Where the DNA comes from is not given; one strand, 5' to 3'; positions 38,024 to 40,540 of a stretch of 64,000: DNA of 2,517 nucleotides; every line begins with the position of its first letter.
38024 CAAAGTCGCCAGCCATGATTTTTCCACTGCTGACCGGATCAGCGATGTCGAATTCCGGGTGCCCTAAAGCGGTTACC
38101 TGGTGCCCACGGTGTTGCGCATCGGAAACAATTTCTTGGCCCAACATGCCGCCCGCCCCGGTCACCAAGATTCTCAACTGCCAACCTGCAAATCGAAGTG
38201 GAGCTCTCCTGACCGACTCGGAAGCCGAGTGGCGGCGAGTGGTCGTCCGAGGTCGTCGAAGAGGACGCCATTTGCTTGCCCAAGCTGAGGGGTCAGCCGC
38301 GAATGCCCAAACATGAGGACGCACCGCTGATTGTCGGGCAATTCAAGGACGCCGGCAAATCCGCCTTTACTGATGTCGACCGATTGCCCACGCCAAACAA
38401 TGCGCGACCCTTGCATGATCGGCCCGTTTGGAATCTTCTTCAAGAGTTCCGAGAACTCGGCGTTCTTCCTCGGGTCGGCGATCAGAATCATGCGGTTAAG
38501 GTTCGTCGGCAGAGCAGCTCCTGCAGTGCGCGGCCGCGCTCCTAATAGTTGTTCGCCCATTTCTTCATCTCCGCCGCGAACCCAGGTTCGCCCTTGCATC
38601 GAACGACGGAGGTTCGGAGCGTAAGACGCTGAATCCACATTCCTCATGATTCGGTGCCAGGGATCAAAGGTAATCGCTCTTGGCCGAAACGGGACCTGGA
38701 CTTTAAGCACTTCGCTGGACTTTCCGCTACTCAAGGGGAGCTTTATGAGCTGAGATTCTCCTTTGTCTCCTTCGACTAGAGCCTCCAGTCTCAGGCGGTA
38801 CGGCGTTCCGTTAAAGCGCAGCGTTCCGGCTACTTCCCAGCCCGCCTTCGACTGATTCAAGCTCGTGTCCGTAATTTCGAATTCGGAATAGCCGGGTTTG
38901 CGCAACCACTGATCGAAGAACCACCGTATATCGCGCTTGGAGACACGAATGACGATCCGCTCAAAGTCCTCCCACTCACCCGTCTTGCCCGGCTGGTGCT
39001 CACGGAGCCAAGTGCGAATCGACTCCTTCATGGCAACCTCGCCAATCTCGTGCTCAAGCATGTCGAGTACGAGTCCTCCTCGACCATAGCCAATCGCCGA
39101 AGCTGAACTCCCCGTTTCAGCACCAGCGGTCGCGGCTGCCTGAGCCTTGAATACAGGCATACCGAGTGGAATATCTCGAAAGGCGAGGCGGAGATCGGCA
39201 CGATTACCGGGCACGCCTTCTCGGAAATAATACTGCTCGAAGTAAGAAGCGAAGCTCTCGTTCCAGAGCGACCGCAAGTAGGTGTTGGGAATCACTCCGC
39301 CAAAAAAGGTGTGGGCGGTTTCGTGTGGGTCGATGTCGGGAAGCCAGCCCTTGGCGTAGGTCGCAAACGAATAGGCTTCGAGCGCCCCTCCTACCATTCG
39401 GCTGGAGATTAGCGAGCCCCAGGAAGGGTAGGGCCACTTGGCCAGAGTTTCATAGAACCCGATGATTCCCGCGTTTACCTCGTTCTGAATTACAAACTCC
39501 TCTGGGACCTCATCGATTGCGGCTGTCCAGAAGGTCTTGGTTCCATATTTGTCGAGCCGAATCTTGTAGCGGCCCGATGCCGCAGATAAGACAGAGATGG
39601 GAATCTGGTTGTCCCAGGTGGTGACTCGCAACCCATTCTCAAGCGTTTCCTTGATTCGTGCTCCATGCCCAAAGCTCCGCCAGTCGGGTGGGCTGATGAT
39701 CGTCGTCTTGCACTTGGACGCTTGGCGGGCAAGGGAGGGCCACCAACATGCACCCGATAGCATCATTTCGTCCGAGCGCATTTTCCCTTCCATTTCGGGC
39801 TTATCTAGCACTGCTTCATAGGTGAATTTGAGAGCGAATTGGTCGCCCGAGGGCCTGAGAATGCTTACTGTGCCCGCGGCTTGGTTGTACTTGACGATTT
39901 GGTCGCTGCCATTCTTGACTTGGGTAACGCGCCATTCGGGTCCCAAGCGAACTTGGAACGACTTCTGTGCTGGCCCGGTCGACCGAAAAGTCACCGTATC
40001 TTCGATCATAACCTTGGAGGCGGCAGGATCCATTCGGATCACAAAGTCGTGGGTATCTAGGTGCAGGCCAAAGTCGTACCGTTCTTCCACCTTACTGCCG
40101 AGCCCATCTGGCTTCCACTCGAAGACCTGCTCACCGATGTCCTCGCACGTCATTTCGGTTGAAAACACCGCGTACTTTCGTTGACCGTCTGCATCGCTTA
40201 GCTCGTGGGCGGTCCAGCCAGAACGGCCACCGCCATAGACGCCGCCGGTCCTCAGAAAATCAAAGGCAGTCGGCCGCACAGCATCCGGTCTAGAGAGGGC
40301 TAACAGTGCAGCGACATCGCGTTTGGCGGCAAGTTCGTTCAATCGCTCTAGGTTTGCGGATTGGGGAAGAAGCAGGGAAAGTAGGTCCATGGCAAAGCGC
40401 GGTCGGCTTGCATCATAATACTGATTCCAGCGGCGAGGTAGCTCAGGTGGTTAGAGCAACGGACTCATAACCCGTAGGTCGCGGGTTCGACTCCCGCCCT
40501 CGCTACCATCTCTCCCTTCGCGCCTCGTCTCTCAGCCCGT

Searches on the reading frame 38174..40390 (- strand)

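Call 46: search_protein_families(library=pfam, proteins=[window:38174-40390:-], max_evalue=0.1)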
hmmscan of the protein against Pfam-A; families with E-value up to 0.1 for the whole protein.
window:38174-40390:- (738 aa): 1 family
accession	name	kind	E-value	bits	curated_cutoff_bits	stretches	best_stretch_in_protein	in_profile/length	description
PF01433.26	Peptidase_M1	-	6.3e-10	39.5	27.7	1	356-495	73-218/218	Peptidase family M1 domain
